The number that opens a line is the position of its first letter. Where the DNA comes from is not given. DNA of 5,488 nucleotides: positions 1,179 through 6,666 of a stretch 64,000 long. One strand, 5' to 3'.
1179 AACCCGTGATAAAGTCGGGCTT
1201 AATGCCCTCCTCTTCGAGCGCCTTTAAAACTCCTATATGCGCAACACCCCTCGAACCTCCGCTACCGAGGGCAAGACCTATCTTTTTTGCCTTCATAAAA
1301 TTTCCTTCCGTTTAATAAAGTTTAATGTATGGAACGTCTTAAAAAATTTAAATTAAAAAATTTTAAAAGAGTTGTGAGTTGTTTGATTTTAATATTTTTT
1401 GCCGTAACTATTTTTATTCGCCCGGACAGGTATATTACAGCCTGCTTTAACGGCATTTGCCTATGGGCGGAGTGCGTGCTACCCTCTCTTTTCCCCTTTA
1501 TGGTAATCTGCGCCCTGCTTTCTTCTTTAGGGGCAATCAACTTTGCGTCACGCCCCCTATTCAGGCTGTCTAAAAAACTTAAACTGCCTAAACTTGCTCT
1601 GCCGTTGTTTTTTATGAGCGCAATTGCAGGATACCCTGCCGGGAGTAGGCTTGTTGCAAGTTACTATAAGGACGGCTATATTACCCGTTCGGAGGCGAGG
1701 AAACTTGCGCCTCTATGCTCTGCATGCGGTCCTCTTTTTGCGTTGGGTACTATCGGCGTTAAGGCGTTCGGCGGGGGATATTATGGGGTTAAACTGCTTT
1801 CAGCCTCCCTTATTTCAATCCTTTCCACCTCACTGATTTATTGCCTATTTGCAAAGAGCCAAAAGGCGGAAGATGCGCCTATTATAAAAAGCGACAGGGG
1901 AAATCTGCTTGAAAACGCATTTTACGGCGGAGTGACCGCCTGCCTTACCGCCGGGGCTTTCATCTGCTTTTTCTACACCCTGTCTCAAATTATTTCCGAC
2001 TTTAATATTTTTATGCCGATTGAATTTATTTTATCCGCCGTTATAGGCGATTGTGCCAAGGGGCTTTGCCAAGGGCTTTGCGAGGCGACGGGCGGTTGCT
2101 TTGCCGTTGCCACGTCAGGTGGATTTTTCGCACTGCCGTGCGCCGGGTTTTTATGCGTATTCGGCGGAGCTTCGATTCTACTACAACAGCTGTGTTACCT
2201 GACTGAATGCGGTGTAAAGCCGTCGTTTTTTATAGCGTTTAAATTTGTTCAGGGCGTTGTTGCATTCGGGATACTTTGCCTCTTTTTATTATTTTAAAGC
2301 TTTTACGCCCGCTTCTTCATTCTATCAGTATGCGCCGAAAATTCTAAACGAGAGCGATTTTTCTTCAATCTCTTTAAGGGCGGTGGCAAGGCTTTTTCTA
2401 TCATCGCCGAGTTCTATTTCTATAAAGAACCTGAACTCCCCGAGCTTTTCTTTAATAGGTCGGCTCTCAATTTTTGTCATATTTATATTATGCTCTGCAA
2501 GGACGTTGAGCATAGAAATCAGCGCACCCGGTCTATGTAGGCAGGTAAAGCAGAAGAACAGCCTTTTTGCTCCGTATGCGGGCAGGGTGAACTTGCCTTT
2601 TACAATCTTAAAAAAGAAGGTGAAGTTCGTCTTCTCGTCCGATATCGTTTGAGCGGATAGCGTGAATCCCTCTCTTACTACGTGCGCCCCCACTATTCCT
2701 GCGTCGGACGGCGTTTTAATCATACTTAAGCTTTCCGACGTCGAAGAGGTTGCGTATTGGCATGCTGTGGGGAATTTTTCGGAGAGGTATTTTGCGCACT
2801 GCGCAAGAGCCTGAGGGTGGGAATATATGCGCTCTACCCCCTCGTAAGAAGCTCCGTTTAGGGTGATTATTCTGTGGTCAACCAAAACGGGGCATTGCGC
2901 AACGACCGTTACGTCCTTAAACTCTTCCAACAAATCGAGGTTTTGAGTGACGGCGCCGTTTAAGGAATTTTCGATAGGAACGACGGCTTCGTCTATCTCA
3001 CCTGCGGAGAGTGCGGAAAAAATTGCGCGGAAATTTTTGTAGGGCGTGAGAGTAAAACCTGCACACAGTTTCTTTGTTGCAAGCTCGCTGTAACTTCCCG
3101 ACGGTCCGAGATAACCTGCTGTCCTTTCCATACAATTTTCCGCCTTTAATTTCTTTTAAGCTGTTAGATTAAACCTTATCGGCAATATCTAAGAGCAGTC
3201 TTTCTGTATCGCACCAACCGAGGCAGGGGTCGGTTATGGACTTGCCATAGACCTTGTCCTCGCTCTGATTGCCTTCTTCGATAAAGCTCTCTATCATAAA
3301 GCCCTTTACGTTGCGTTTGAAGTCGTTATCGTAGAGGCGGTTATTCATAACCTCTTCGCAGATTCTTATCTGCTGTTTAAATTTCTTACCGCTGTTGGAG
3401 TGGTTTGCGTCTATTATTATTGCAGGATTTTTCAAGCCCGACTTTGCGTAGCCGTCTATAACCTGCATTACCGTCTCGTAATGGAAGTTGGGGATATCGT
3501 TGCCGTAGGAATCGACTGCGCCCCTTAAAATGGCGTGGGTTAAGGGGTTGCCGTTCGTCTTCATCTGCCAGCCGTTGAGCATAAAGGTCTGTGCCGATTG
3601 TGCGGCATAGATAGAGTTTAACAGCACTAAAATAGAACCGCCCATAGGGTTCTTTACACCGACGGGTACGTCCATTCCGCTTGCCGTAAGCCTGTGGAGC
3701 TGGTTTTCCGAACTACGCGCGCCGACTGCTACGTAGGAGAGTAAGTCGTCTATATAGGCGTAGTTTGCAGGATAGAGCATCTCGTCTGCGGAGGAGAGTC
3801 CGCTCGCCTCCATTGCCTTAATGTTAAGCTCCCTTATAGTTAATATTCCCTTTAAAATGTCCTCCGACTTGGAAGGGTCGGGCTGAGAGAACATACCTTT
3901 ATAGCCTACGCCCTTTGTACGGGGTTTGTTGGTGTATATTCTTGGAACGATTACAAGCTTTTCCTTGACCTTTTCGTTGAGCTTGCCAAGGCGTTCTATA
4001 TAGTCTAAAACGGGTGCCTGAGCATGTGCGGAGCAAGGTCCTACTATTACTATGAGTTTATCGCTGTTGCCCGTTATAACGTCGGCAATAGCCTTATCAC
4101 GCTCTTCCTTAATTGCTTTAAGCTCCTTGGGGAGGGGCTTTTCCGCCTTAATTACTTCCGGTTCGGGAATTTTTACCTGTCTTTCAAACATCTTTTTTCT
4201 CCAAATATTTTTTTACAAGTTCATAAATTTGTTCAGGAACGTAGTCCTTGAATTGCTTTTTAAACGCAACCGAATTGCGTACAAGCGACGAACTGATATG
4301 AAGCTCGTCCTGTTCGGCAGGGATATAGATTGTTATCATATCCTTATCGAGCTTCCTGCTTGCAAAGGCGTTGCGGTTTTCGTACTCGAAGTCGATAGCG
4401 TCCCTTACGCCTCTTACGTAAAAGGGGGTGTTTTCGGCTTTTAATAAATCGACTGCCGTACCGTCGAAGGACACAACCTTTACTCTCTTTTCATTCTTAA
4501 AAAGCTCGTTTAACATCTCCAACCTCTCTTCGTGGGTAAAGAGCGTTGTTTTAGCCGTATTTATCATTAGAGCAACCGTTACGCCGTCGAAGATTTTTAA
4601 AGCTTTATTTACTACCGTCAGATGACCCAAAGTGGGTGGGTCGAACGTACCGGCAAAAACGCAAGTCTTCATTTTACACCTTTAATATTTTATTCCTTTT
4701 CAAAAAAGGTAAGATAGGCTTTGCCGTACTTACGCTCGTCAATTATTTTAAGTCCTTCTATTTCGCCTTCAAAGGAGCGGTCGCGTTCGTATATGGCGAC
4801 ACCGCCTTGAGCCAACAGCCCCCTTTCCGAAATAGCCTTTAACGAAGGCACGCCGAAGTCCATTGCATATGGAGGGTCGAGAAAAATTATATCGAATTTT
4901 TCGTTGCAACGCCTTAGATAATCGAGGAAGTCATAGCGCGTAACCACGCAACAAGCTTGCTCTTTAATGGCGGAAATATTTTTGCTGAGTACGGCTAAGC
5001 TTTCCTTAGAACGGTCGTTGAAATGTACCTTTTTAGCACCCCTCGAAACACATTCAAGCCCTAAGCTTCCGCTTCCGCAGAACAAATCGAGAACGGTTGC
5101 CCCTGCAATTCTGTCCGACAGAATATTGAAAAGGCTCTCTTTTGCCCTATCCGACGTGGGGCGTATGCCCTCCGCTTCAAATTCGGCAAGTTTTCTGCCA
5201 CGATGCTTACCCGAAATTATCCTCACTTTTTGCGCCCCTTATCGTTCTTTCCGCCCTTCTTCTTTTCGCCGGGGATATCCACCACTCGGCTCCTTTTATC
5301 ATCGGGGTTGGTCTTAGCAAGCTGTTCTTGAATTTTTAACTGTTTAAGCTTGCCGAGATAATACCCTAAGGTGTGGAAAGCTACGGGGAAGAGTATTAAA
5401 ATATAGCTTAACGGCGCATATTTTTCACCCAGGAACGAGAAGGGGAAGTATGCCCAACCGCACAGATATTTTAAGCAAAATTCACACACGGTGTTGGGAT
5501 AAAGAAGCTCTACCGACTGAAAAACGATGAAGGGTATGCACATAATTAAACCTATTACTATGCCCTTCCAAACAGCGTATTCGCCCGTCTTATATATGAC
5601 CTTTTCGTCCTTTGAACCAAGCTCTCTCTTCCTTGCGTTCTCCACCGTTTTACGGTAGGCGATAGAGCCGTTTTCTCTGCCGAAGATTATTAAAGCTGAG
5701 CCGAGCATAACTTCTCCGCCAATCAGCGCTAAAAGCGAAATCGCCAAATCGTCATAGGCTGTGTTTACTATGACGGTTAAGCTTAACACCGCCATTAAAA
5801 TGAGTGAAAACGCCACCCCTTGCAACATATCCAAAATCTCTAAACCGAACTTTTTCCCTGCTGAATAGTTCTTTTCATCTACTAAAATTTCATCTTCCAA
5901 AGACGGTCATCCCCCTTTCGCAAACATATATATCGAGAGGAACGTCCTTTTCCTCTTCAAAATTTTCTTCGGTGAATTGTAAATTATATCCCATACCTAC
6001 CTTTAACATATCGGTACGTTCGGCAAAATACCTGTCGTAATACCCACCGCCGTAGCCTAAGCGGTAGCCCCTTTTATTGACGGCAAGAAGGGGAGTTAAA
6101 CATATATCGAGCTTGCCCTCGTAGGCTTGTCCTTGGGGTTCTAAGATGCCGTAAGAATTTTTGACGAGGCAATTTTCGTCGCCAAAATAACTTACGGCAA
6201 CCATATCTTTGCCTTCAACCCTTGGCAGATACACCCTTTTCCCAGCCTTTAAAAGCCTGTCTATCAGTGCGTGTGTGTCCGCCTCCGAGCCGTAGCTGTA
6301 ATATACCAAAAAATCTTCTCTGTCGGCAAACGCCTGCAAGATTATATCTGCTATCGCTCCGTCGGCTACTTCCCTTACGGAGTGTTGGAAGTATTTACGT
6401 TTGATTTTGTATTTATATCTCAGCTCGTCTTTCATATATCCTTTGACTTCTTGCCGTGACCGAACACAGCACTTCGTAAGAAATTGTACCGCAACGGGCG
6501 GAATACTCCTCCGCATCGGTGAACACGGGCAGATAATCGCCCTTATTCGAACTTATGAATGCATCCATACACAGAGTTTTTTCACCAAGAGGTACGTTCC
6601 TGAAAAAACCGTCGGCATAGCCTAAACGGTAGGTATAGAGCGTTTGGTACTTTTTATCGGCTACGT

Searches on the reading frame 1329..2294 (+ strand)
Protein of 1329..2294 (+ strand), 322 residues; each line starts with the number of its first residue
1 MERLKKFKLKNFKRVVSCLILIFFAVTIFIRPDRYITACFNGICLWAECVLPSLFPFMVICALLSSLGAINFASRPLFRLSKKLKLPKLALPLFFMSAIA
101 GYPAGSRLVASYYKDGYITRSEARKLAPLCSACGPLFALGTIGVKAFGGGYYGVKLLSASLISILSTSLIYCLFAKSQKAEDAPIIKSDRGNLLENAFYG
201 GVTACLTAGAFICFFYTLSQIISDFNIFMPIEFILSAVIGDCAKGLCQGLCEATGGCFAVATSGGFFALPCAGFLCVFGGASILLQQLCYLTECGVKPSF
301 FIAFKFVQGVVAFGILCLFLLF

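Call 88: find_encoding_contigs(protein=window:1329-2294:+, flank=10000, max_places=1)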
Protein window:1329-2294:+ (322 aa): 1 contig read that carries it; 1 place shown.
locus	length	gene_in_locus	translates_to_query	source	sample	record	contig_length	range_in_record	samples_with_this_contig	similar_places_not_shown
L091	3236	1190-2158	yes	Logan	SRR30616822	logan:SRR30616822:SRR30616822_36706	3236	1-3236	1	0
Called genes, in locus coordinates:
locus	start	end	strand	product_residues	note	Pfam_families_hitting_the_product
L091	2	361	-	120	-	?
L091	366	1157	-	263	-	PF01734:Patatin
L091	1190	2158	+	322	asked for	-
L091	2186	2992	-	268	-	PF00800:PDT, PF01842:ACT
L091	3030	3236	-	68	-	?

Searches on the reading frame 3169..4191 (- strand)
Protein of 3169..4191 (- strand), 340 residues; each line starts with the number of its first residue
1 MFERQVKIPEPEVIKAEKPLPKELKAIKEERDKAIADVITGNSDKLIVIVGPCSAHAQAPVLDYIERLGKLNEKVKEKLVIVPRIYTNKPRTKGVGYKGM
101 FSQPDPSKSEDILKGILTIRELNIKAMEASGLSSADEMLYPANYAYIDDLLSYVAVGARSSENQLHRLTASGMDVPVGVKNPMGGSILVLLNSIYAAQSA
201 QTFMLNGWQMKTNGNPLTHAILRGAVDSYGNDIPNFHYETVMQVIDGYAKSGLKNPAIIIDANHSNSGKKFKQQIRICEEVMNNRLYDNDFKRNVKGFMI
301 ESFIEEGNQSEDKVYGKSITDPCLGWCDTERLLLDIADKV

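Call 68: search_protein_families(library=pfam, proteins=[window:3169-4191:-], max_evalue=0.0001)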
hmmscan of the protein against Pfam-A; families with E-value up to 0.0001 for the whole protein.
window:3169-4191:- (340 aa): 1 family
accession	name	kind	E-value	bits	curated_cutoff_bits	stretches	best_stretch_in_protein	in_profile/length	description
PF00793.26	DAHP_synth_1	-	7e-46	156.7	25.5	1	33-332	8-268/270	DAHP synthetase I family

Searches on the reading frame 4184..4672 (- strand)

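Call 68: search_protein_families(library=pfam, proteins=[window:4184-4672:-], max_evalue=0.0001)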
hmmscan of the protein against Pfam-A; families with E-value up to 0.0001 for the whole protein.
window:4184-4672:- (162 aa): 1 family
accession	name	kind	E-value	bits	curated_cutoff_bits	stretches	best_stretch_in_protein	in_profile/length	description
PF01467.32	CTP_transf_like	-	1.2e-23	84.3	21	1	5-133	1-132/133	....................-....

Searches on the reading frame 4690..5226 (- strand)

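Call 68: search_protein_families(library=pfam, proteins=[window:4690-5226:-], max_evalue=0.0001)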
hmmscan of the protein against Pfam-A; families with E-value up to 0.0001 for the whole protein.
window:4690-5226:- (178 aa): 5 families
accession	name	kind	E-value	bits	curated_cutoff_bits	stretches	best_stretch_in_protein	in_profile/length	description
PF03602.21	Cons_hypoth95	-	3.5e-50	170.6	24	1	1-175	1-181/182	Conserved hypothetical protein 95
PF05175.20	MTS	-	8.6e-09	35.7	23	1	26-121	17-109/170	Methyltransferase small domain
PF02086.21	MethyltransfD12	-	1.2e-06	28.8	22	0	34-110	14-87/253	D12 class N6 adenine-specific DNA methyltransferase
PF13649.12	Methyltransf_25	-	1.7e-05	25.9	27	1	45-116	1-70/97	Methyltransferase domain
PF13847.12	Methyltransf_31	-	3.3e-05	24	27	1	42-117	4-81/145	Methyltransferase domain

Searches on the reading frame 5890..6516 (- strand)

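Call 68: search_protein_families(library=pfam, proteins=[window:5890-6516:-], max_evalue=0.0001)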
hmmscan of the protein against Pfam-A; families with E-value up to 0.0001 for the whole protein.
window:5890-6516:- (208 aa): 1 family
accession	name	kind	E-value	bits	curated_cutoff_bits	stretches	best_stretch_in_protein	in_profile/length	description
PF01812.26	5-FTHF_cyc-lig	-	1.8e-29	103.4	27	1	29-200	1-186/186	5-formyltetrahydrofolate cyclo-ligase family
